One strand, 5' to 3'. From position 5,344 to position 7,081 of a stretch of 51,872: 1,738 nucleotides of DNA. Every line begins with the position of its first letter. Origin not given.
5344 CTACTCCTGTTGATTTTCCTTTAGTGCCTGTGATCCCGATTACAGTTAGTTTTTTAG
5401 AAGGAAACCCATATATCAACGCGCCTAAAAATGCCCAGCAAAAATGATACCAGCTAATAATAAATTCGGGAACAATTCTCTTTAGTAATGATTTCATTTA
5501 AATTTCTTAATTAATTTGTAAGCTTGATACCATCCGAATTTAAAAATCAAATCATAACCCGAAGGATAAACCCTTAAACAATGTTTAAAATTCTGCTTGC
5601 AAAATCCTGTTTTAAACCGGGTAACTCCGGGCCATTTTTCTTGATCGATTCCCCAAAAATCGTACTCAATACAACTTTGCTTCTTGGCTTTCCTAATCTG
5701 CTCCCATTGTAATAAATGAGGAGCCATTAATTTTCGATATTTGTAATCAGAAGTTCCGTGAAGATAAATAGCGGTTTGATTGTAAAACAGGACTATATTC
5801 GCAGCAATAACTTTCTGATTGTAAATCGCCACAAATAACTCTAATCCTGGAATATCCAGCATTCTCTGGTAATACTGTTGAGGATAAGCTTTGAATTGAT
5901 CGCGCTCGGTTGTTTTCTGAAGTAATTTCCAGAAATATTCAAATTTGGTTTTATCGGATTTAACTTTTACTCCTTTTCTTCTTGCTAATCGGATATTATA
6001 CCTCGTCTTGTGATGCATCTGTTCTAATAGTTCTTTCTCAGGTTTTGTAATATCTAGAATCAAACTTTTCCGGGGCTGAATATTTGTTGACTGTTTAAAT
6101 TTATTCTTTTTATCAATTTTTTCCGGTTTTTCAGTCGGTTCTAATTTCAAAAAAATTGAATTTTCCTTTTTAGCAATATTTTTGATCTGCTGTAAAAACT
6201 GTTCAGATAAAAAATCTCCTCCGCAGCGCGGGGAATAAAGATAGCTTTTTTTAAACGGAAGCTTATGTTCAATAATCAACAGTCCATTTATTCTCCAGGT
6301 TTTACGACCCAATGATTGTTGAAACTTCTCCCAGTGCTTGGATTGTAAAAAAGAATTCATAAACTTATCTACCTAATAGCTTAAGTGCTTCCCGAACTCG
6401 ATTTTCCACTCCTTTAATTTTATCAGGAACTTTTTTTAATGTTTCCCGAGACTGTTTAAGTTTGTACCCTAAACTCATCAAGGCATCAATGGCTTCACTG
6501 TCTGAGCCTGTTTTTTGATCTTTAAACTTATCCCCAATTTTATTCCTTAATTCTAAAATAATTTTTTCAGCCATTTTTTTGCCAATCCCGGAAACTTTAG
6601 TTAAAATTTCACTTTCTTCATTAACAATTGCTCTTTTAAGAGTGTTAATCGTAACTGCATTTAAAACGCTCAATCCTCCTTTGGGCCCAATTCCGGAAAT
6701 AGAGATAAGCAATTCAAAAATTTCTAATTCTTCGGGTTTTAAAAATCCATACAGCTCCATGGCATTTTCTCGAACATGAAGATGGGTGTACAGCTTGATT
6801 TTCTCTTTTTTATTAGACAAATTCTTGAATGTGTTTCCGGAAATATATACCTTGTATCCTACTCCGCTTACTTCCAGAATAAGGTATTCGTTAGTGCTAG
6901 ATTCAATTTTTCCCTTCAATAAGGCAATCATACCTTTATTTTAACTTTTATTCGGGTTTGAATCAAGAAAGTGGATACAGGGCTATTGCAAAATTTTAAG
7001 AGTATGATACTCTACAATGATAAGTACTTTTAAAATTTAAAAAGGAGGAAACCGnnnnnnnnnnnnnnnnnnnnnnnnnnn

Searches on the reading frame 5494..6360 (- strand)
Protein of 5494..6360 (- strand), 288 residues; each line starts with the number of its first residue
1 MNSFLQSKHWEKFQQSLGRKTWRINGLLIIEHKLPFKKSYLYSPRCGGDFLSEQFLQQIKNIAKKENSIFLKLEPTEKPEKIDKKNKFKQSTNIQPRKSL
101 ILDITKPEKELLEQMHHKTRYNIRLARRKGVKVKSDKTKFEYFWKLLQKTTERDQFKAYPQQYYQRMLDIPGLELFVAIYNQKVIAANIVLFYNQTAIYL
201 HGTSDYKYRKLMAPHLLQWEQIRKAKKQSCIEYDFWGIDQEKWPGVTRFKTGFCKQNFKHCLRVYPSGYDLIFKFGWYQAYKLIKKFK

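Call 41: search_protein_families(library=pfam, proteins=[window:5494-6360:-], max_evalue=0.0001)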
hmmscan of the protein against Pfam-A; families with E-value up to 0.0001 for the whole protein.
window:5494-6360:- (288 aa): 2 families
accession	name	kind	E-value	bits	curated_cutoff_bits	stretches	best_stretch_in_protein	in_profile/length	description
PF02388.22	FemAB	-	5.3e-32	111.6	24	2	181-253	303-378/406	FemAB family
PF13480.13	Acetyltransf_6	-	2.6e-15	57.3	22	1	118-240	2-139/143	Acetyltransferase (GNAT) domain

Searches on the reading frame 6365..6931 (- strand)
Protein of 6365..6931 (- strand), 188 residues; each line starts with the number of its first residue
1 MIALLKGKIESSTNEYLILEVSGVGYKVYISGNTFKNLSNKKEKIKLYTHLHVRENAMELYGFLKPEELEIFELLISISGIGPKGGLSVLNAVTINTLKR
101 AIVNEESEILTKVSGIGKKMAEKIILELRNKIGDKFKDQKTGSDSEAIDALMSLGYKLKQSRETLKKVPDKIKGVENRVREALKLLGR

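Call 41: search_protein_families(library=pfam, proteins=[window:6365-6931:-], max_evalue=0.0001)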
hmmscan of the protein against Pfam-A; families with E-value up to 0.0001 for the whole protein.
window:6365-6931:- (188 aa): 4 families
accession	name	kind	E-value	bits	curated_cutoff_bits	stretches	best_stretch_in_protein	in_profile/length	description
PF01330.27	RuvA_N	-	1.3e-24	86.4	23.6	1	1-62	1-61/61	RuvA N terminal domain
PF14520.12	HHH_5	-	2.8e-16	60.2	27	1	72-129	1-56/57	Helix-hairpin-helix domain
PF07499.19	RuvA_C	-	3.1e-09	37.6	24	1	146-186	5-46/47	RuvA, C-terminal domain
PF00633.29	HHH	-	7.2e-07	29.2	24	0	109-125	12-28/30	Helix-hairpin-helix motif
